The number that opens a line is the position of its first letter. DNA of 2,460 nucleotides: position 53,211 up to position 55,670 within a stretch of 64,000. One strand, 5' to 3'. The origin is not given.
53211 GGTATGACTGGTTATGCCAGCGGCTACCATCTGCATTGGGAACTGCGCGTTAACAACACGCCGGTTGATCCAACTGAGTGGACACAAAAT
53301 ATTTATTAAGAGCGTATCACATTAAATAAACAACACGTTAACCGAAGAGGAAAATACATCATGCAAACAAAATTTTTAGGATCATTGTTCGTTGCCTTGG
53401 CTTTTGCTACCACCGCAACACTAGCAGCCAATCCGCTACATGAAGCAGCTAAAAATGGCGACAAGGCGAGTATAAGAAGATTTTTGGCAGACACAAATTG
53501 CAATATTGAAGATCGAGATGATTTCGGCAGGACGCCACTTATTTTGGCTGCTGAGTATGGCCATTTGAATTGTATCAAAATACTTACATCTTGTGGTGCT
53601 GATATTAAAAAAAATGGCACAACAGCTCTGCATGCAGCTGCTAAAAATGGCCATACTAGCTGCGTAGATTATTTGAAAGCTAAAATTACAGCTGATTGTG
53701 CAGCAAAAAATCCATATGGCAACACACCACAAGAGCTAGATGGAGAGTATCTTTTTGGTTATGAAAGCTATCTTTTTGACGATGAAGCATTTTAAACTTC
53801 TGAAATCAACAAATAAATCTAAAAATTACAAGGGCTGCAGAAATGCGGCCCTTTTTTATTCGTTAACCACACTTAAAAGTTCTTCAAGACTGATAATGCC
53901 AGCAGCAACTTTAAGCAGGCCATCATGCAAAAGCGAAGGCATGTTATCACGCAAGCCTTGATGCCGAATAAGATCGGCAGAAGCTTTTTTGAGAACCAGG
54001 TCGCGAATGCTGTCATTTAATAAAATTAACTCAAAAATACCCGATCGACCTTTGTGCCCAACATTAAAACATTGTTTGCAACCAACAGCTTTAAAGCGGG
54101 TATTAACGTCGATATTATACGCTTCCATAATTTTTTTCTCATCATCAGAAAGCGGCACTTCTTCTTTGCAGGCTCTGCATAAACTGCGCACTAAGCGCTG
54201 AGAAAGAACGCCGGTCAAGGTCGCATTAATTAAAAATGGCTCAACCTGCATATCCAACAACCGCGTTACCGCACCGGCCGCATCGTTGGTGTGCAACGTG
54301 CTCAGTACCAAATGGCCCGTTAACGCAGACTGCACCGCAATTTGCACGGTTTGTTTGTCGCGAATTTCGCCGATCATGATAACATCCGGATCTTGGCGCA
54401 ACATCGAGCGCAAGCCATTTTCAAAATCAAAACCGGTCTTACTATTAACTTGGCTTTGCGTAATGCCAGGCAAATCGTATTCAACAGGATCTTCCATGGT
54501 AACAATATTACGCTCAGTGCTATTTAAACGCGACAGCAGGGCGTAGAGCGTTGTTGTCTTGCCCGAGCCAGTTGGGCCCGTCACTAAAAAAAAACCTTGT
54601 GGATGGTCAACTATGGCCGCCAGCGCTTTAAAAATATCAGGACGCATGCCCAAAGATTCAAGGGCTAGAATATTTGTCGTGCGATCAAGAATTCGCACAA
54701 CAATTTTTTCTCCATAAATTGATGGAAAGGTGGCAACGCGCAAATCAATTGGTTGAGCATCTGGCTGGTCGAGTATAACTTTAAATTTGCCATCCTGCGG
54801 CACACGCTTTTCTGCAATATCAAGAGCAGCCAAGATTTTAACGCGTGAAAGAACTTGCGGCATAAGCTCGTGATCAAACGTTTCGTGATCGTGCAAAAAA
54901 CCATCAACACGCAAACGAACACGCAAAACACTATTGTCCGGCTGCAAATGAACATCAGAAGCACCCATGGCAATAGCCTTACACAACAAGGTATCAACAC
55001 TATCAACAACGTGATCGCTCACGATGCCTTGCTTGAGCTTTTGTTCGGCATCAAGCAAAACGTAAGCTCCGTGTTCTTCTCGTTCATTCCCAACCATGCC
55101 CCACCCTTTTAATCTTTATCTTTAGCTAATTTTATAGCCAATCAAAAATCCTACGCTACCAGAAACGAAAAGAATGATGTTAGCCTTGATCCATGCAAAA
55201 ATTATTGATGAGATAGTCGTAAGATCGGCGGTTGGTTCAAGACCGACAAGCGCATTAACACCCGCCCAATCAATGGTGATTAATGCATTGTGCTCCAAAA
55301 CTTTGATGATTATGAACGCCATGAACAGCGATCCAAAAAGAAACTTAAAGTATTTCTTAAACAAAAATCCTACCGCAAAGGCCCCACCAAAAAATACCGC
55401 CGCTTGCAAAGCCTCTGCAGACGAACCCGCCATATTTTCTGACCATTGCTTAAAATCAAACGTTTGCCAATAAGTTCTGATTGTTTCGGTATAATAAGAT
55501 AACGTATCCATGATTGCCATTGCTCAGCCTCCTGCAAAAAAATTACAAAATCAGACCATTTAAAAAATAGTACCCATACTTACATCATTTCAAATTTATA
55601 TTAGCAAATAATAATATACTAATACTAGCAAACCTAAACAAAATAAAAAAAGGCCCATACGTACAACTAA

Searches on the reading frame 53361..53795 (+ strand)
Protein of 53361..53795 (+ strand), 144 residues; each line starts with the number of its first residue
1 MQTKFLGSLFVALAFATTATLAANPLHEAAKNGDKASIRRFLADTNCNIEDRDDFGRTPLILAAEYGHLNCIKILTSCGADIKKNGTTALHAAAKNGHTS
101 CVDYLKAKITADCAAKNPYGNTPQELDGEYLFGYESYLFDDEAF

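Call 65: search_protein_families(library=pfam, proteins=[window:53361-53795:+], max_evalue=0.001)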
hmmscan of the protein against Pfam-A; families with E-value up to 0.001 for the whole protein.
window:53361-53795:+ (144 aa): 6 families
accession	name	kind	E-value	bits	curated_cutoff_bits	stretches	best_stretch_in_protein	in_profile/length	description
PF12796.13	Ank_2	-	1.1e-21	77.6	27.3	1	26-116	1-89/90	Ankyrin repeats (3 copies)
PF00023.36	Ank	-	1.4e-19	69.5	21.1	2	56-82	2-28/33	Ankyrin repeat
PF13637.12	Ank_4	-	1e-14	54.7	22.7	2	26-75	1-49/50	Ankyrin repeats (many copies)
PF13857.12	Ank_5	-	1.2e-13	51.5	27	2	46-75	6-35/56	Ankyrin repeats (many copies)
PF13606.12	Ank_3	-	1.1e-12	47.2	22.3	1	55-82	1-28/30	Ankyrin repeat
PF24521.3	Ank_KRIT1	-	5.8e-07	29.8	80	0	22-79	18-69/149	KRIT1 ankyrin-repeats domain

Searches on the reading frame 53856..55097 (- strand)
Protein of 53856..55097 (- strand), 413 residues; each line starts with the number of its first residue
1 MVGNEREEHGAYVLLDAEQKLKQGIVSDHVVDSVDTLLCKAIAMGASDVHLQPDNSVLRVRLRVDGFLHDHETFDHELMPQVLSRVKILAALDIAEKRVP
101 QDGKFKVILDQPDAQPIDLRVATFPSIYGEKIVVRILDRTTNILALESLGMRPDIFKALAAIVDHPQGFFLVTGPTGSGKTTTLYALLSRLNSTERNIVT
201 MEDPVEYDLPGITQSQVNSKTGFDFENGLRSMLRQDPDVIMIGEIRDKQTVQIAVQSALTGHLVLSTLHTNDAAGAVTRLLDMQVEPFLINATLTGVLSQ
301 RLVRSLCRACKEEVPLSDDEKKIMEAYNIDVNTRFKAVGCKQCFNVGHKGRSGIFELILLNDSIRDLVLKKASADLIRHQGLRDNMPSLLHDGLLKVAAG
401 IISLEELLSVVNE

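Call 65: search_protein_families(library=pfam, proteins=[window:53856-55097:-], max_evalue=0.001)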
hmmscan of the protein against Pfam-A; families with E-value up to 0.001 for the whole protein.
window:53856-55097:- (413 aa): 6 families
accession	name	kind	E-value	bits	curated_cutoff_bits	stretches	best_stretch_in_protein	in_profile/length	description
PF00437.27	T2SSE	-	3.9e-126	421.1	24.9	1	30-408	8-369/370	Type II/IV secretion system protein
PF13401.12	AAA_22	-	1.2e-05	26.1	27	1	166-207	4-45/130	AAA domain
PF25199.1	nSTAND_NTPase5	-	4.6e-05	23.7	34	1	160-204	34-79/145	Novel STAND NTPase 5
PF13191.12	AAA_16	-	0.0001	23.3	32.6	1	158-209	15-64/167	AAA ATPase domain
PF13476.12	AAA_23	-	0.0008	20.5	27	0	167-188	19-40/201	AAA domain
PF13555.12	AAA_29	-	0.00086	19.4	27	0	165-189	20-44/61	P-loop containing region of AAA domain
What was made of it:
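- A T2SS/T4P-type ATPase is encoded in the window at 53856-55097 (call 65).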

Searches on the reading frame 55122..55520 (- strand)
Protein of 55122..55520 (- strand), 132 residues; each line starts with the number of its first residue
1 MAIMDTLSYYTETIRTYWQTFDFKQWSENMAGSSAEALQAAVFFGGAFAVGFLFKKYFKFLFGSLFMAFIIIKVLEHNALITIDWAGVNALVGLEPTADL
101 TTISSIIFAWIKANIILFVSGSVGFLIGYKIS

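Call 65: search_protein_families(library=pfam, proteins=[window:55122-55520:-], max_evalue=0.001)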
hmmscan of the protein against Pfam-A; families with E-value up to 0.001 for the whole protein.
window:55122-55520:- (132 aa): 1 family
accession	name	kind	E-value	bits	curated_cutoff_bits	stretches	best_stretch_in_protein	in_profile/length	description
PF04930.20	FUN14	-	6.8e-07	30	22.5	1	48-128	9-91/92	FUN14 family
